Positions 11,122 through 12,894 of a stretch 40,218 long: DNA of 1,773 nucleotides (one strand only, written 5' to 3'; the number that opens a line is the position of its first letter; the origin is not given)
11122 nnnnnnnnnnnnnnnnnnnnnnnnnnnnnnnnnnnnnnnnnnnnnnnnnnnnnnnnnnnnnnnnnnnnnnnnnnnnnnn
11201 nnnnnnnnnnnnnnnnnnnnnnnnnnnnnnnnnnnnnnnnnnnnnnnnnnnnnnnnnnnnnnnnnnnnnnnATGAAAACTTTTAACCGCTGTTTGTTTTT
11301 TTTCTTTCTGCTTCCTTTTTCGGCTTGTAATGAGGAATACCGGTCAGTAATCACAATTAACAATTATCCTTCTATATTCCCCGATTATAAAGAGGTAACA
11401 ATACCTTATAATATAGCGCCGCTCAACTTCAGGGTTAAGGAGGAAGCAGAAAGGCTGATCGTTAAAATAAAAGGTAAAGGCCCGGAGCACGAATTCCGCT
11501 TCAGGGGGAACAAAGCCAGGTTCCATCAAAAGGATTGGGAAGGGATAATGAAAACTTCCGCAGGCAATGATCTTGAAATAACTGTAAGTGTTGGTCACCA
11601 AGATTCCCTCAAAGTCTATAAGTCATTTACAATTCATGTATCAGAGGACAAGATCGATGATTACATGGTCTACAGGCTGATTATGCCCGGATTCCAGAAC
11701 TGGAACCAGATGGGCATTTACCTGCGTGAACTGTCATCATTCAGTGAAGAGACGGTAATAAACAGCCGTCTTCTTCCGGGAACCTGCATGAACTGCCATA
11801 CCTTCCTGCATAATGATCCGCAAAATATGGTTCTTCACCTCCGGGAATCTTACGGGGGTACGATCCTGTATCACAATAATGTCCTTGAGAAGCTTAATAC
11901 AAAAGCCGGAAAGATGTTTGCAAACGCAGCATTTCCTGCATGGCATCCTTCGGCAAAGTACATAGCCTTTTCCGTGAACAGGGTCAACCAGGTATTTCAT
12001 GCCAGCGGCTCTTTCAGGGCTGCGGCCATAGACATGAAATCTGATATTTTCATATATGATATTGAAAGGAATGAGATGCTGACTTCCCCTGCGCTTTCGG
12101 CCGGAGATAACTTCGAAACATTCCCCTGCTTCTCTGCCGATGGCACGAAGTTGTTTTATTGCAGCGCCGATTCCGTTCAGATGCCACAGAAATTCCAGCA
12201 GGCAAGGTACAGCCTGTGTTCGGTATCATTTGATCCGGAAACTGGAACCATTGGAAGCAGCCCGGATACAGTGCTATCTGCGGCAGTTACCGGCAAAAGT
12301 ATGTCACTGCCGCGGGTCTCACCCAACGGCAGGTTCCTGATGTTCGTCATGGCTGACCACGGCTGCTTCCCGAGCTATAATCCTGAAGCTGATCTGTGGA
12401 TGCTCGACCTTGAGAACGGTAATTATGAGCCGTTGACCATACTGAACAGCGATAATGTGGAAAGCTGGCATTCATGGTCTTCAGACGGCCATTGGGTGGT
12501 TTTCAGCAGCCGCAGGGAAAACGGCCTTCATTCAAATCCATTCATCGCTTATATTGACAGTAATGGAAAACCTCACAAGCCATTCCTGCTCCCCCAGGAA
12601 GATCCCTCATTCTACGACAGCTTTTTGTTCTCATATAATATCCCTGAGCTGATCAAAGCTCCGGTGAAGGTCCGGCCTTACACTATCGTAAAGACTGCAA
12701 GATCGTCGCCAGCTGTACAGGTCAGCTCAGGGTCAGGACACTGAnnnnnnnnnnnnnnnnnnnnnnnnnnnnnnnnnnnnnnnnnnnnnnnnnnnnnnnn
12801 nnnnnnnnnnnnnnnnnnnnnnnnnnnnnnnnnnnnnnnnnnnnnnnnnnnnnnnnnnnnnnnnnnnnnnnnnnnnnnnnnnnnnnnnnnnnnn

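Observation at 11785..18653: A single invariant CxxCH motif at the same position in all three propeller lipoproteins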

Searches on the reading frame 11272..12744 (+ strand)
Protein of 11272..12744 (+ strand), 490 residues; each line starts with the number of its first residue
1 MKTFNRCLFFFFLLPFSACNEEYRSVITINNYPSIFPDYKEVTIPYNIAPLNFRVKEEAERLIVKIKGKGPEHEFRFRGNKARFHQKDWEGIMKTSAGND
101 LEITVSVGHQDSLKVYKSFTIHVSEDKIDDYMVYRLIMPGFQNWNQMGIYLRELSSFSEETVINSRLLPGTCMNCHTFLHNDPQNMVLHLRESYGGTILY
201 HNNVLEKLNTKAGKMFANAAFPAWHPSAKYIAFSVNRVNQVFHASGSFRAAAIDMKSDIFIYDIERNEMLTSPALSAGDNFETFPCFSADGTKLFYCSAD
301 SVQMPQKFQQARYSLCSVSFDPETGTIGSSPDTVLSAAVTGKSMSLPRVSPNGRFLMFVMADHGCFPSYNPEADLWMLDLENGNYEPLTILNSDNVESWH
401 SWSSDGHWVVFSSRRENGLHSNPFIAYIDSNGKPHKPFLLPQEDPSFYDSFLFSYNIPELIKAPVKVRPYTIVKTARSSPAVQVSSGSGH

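Call 6: search_protein_families(library=pfam, proteins=[window:11272-12744:+], max_evalue=0.01)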
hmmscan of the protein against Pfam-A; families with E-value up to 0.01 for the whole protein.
window:11272-12744:+ (490 aa): 2 families
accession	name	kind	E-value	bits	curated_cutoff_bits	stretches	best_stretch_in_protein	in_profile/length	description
PF07676.18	PD40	-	2.4e-12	46.9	20.9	1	391-416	5-30/38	WD40-like Beta Propeller Repeat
PF00930.27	DPPIV_N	-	0.0041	16.3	22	0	372-412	22-60/354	Dipeptidyl peptidase IV (DPP IV) N-terminal region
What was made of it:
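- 11272..12744 (+): PROP1: lipoprotein with an N-terminal β-sandwich domain and a roughly six-bladed PD40 propeller (490 aa). Pfam PD40 E=2.4e-12 (call 6).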

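Call 7: search_protein_families(library=ncbifam, proteins=[window:11272-12744:+], max_evalue=0.01)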
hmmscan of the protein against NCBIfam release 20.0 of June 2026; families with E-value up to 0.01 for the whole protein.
window:11272-12744:+ (490 aa): 3 families
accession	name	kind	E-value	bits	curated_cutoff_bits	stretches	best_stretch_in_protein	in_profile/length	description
TIGR02800.1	propeller_TolB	equivalog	5.9e-09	35.4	343.15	1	342-416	235-300/418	Tol-Pal system beta propeller repeat protein TolB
NF002183.0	PRK01029.1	equivalog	7.6e-08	31.8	405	1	319-415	261-347/429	Tol-Pal system protein TolB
NF053518.1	DipepPtdsDpp5Prph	equivalog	5.6e-06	25.2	900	1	222-300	200-268/655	dipeptidyl-peptidase Dpp5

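Call 9: find_homologous_proteins(query=window:11272-12744:+)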
Query window:11272-12744:+ (490 aa): 4721 proteins with E <= 0.001 among 8000 candidates; the best 120 are listed.
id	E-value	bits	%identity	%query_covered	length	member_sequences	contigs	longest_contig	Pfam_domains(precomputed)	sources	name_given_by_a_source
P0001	0.0e+0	1149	100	100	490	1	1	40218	PF26549.1,PF26550.2,PF07676.19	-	-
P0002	1.8e-280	949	83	99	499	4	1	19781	PF26549.1,PF26550.2,PF07676.19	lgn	-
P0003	9.7e-272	920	85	94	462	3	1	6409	PF26549.1,PF26550.2,PF07676.19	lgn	-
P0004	4.9e-253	858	74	97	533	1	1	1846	PF26549.1,PF26550.2,PF07676.19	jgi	jgi:hypothetical protein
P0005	2.2e-244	830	73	97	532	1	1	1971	PF26549.1,PF26550.2,PF07676.19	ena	-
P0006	1.6e-223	761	65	100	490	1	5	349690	PF26549.1,PF26550.2,PF07676.19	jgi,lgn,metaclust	jgi:hypothetical protein|metaclust:\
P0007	5.5e-223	759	64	100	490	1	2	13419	PF26549.1,PF26550.2,PF07676.19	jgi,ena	-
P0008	1.6e-220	751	65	99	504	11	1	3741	PF26549.1,PF26550.2,PF07676.19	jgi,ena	-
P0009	8.8e-215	732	62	100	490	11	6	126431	PF26549.1,PF26550.2,PF07676.19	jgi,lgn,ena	-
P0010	5.6e-214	730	62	100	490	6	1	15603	PF26549.1,PF26550.2,PF07676.19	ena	-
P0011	1.1e-213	729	62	99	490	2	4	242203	PF26549.1,PF26550.2,PF07676.19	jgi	jgi:hypothetical protein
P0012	3.8e-211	720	62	97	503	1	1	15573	PF26549.1,PF26550.2,PF07676.19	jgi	jgi:hypothetical protein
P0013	3.1e-210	717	63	99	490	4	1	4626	PF26549.1,PF26550.2,PF07676.19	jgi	jgi:hypothetical protein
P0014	5.3e-210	716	65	93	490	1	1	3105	PF26549.1,PF26550.2,PF07676.19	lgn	-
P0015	6.3e-210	716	64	97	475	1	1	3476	PF26550.2,PF07676.19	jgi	jgi:hypothetical protein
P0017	1.8e-207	708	60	100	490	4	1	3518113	PF26549.1,PF26550.2,PF07676.19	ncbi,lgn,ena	-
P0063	4.4e-166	572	50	100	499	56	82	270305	PF26549.1,PF26550.2,PF07676.19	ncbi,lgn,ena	-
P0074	3.0e-154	533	49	97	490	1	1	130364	PF26549.1,PF26550.2,PF07676.19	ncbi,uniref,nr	ncbi:hypothetical protein OU798_21495 [Prolixibacteraceae bacterium Z1-6]|uniref:Cytochrome C biosyn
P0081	2.3e-151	523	48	93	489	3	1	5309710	PF26549.1,PF26550.2,PF07676.19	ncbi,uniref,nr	ncbi:hypothetical protein [uncultured Draconibacterium sp.]|uniref:TolB family protein n=1 Tax=uncul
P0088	3.2e-149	516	48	93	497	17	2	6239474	PF26549.1,PF26550.2,PF07676.19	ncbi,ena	-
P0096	3.5e-146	506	46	95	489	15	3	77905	PF26549.1,PF26550.2,PF07676.19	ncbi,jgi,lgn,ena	-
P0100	4.2e-145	502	47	93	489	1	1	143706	PF26549.1,PF26550.2,PF07676.19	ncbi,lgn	-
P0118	1.2e-142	494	47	89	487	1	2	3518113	PF26549.1,PF26550.2,PF07676.19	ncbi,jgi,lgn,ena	ncbi:MAG: hypothetical protein ABSG89_00835 [Bacteroidales bacterium]|jgi:hypothetical protein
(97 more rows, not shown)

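Call 16: search_solved_structures(query=A2, max_evalue=1, show_alignments=2)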
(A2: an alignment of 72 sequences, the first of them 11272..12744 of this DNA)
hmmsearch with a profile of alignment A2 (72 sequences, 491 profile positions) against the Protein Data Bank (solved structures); distinct sequences matched with E-value up to 1: 20.
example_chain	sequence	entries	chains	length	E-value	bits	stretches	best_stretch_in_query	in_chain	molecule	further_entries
3hfq_A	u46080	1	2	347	0.015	17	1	247-381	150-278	uncharacterized protein lp_2219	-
4r40_A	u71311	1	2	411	0.022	16.5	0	346-414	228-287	Protein TolB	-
4pwz_A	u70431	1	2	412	0.022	16.5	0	346-414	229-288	Protein TolB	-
6pnv_A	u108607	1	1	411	0.044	15.5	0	346-415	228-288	Tol-Pal system protein TolB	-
7mx5_A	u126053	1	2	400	0.057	15.1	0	347-416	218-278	Tol-Pal system protein TolB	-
2ojh_A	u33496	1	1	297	0.077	14.7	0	348-370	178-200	Uncharacterized protein Atu1656/AGR_C_3050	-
4jml_A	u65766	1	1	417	0.083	14.5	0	346-415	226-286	Protein TolB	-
1crz_A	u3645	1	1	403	0.085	14.5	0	345-415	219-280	TOLB PROTEIN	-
2w8b_B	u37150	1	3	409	0.09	14.4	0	345-415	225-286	PROTEIN TOLB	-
2hqs_A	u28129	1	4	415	0.09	14.4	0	345-415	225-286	Protein tolB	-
7nst_E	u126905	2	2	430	0.094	14.4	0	346-415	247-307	Tol-Pal system protein TolB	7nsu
2w8b_A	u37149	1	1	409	0.1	14.3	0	345-415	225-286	PROTEIN TOLB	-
3iax_A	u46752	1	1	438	0.11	14.1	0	346-415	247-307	Protein tolB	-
1c5k_A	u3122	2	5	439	0.11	14.1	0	346-415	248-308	PROTEIN (TOLB PROTEIN) | PROTEIN TOLB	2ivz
4hxe_B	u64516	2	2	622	0.14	13.8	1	312-410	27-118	Putative uncharacterized protein PH0594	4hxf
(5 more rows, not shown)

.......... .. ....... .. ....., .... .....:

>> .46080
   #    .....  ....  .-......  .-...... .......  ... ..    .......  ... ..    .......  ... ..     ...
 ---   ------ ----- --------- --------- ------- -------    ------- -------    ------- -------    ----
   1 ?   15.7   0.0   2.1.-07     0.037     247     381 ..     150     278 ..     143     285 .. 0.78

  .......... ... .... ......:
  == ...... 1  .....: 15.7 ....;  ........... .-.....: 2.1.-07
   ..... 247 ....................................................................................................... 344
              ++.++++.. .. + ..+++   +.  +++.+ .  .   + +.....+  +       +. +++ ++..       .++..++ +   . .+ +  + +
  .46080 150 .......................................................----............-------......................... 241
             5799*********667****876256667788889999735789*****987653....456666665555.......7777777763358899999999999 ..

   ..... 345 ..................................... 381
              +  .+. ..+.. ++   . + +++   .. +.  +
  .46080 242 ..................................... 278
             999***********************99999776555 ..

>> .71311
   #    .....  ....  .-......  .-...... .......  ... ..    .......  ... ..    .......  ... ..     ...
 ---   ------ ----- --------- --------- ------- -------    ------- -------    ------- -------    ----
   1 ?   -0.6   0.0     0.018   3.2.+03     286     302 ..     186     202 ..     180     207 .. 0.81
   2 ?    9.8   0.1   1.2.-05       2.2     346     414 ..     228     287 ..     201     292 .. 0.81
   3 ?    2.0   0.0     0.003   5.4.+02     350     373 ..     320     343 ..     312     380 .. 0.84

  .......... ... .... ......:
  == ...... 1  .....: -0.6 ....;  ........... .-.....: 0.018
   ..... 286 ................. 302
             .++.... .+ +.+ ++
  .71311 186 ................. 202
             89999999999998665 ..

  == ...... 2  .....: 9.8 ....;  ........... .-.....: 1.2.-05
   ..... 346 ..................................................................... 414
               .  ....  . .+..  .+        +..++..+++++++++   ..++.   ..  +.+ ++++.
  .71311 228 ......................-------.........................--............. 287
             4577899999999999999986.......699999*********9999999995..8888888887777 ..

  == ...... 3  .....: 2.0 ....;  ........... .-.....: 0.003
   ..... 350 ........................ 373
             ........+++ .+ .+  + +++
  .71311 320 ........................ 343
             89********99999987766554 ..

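Call 19: find_encoding_contigs(protein=P0017, flank=10000, max_places=3)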
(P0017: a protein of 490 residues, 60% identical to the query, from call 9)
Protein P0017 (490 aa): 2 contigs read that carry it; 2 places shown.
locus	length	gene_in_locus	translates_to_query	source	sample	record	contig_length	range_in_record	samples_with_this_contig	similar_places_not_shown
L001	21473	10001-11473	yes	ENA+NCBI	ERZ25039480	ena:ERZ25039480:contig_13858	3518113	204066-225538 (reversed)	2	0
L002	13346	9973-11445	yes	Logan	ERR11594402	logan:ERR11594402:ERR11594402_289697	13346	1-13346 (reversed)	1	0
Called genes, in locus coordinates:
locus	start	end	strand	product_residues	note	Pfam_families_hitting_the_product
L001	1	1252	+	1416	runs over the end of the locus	PF08450:SGL (faint), PF23748:Beta-prop_LRRK2 (faint), PF07494:Reg_prop (weak), PF07495:Y_Y_Y, PF00512:HisKA, PF02518:HATPase_c, PF00072:Response_reg, PF12833:HTH_18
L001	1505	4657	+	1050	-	PF13620:CarboxypepD_reg, PF13715:CarbopepD_reg_2, PF07715:Plug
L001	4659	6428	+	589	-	PF14322:SusD-like_3, PF07980:SusD_RagB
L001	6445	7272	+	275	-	-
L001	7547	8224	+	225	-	PF14289:DUF4369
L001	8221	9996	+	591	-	PF19529:DUF6057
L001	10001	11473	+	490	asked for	PF26549:Tricorn_N (faint), PF26550:Tricorn_2nd (faint), PF07676:PD40 (faint)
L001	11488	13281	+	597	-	PF19529:DUF6057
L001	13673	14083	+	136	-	PF04480:DUF559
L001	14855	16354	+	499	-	PF26549:Tricorn_N (faint), PF26550:Tricorn_2nd (weak), PF07676:PD40 (weak)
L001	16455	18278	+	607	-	PF19529:DUF6057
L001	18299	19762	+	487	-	PF26549:Tricorn_N (faint), PF26550:Tricorn_2nd (faint), PF07676:PD40 (faint)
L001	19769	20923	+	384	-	PF01042:Ribonuc_L-PSP (faint), PF21168:FkbO_Hyg5-like_N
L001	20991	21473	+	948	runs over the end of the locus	PF13802:Gal_mutarotas_2, PF07691:PA14, PF01055:Glyco_hydro_31_2nd, PF21365:Glyco_hydro_31_3rd, PF17137:DUF5110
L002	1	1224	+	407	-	?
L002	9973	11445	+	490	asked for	PF26549:Tricorn_N (faint), PF26550:Tricorn_2nd (faint), PF07676:PD40 (faint)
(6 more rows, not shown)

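Call 20: find_encoding_contigs(protein=P0088, flank=10000, max_places=3)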
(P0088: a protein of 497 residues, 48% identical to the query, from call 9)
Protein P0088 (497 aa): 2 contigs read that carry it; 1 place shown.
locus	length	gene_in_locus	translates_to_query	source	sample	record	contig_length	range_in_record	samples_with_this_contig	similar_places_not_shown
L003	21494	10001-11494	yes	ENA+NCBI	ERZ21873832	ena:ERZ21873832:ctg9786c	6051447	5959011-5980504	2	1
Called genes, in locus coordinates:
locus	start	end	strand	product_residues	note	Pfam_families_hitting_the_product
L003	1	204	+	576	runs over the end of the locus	PF14322:SusD-like_3, PF12771:SusD-like_2 (faint), PF07980:SusD_RagB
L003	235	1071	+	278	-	-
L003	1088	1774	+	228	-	PF14289:DUF4369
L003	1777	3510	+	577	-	PF19529:DUF6057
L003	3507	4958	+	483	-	PF26550:Tricorn_2nd (faint), PF07676:PD40 (faint)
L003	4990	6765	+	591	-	PF19529:DUF6057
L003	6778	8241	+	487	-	PF26549:Tricorn_N (faint), PF26550:Tricorn_2nd (faint), PF07676:PD40 (faint)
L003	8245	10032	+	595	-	PF19529:DUF6057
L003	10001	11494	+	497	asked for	PF26550:Tricorn_2nd (faint), PF07676:PD40 (faint), PF26549:Tricorn_N (weak)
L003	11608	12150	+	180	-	PF02620:YceD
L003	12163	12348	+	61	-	PF01783:Ribosomal_L32p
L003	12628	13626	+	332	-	PF00108:Thiolase_N, PF08392:FAE1_CUT1_RppA, PF08545:ACP_syn_III, PF08541:ACP_syn_III_C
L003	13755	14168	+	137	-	PF04519:Bactofilin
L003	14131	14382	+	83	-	PF09527:ATPase_gene1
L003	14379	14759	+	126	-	-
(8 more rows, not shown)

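Call 22: search_protein_representatives(alignment_id=A1)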
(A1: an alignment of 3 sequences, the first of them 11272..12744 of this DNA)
Query: 3 sequences, 489 profile positions. Proteins with E-value up to 0.001 (for the whole library): 4141; up to 1e-10: 1844; up to 1e-30: 726. The best 150 are listed.
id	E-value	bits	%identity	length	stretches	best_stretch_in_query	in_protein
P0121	2.2e-182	623.5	-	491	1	13-480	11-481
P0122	1.4e-181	620.9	-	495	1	8-484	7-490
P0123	7.5e-179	611.8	-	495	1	2-485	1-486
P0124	9.7e-176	601.6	-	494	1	6-483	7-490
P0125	7.8e-168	575.5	-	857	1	34-483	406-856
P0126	2.1e-167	574.1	-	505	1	2-488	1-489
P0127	4.4e-167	573.0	-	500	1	8-480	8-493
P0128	3.3e-166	570.2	-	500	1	9-484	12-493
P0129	5.0e-166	569.6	-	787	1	28-474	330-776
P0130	1.1e-165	568.4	-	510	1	16-485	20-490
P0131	4.7e-163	559.7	-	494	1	7-481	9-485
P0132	1.2e-161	555.1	-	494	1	8-479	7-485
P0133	9.1e-160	548.9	-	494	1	6-478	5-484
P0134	2.0e-158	544.5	-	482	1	14-483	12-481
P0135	1.8e-157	541.3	-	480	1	8-478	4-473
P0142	4.6e-153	526.8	-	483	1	6-474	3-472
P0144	1.5e-152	525.1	-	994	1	38-485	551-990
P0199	1.8e-133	462.2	-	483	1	5-473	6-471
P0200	1.8e-133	462.2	-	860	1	122-465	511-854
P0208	2.4e-132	458.5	-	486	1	7-470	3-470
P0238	7.7e-125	433.7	-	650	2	27-388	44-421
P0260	1.7e-120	419.4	-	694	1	23-483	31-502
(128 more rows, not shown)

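Call 25: predict_structure(alignment_id=A2)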
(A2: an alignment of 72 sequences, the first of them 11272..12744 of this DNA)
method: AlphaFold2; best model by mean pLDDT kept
length: 490 residues; sequences in the alignment: 72
mean_pLDDT: 91.7   pTM: 0.90
mean pLDDT of the five models: 91.7, 91.5, 90.7, 89.5, 88.2
residues with pLDDT >= 90: 372; 70-90: 90; 50-70: 25; < 50: 3
segments of 3 or more residues with pLDDT < 50: 488-490
pLDDT, mean of each block of 10 residues (from residue 1): 78 68 84 97 98 97 95 96 97 96 96 96 98 88 73 98 92 91 95 90 92 77 97 90 71 91 94 91 97 98 90 98 95 97 98 98 90 96 97 93 98 91 97 97 96 94 96 90 63
secondary structure, 60 per line:
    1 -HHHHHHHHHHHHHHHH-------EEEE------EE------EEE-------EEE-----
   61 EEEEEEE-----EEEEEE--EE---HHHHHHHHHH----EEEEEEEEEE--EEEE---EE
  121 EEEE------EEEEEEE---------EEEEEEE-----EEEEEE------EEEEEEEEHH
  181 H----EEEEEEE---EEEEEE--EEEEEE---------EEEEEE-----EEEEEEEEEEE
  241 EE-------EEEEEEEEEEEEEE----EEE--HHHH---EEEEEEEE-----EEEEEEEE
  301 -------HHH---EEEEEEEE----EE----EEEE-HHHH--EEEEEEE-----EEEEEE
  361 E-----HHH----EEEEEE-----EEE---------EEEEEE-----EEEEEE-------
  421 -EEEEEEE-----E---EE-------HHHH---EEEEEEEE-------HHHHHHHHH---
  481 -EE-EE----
elements in order: H2-17 E25-28 E43-45 E53-55 E61-67 E73-78 H86-95 E100-109 E112-115 E119-124 E131-137 E147-153 E159-164 E171-178 E186-192 E196-201 E204-209 E219-224 E230-242 E250-263 E268-270 H273-276 E280-287 E293-300 E314-321 E332-335 H337-340 E343-349 E355-361 E374-379 E385-387 E397-402 E408-413 E422-428 H447-450 E454-461 H469-477
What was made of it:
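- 11272..12744 (+): AF2 model pLDDT 91.7, pTM 0.90 (call 25).
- On c-type cytochrome: DSSP on the AF2 model assigns strand to residues 171-178 (call 25).
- From established knowledge, known haem c CXXCH motifs form a helical turn (call 25). C175 and the hydrophobic x1 residue would point into the blade core in the model (call 25, inference).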

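Call 29: search_protein_families(library=pfam, proteins=[P0125, P0129, P0144, P0200, P0260, P0238], max_evalue=0.001)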
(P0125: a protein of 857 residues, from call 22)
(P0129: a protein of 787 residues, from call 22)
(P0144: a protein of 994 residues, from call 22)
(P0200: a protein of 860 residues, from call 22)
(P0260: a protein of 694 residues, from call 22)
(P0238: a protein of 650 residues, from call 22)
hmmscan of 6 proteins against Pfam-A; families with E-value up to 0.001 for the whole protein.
P0125 (857 aa): 3 families
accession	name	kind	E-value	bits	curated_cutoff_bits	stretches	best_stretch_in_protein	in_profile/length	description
PF19529.4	DUF6057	-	3.5e-63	214.8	29.8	1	2-398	39-421/569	Family of unknown function (DUF6057)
PF07676.18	PD40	-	1.6e-17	63.4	20.9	2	653-671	9-27/38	WD40-like Beta Propeller Repeat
PF00930.27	DPPIV_N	-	0.00014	21.2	22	0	617-670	10-60/354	Dipeptidyl peptidase IV (DPP IV) N-terminal region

P0129 (787 aa): 2 families
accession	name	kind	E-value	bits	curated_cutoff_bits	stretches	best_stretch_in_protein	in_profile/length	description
PF19529.4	DUF6057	-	2.1e-82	278.3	29.8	1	2-294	275-569/569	Family of unknown function (DUF6057)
PF07676.18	PD40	-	1.4e-11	44.5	20.9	1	693-725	5-34/38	WD40-like Beta Propeller Repeat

P0144 (994 aa): 2 families
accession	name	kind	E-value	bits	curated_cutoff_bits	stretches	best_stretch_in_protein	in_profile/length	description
PF19529.4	DUF6057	-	3.8e-84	284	29.8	1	19-492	9-477/569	Family of unknown function (DUF6057)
PF07676.18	PD40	-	9.9e-15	54.5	20.9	1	779-802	4-27/38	WD40-like Beta Propeller Repeat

P0200 (860 aa): 3 families
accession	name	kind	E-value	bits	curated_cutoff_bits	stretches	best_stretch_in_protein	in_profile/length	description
PF19529.4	DUF6057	-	6.8e-51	174.2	29.8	1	12-458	12-478/569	Family of unknown function (DUF6057)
PF07676.18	PD40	-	1.2e-18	67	20.9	2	666-691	3-27/38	WD40-like Beta Propeller Repeat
PF00930.27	DPPIV_N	-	0.0001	21.6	22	0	761-801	22-60/354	Dipeptidyl peptidase IV (DPP IV) N-terminal region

P0260 (694 aa): 1 family
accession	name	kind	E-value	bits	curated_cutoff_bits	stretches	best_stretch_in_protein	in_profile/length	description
PF07676.18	PD40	-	4e-13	49.4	20.9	1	293-310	10-27/38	WD40-like Beta Propeller Repeat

P0238 (650 aa): 1 family
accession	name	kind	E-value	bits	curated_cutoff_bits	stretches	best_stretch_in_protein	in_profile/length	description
PF07676.18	PD40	-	6.7e-08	32.7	20.9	0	307-324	9-26/38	WD40-like Beta Propeller Repeat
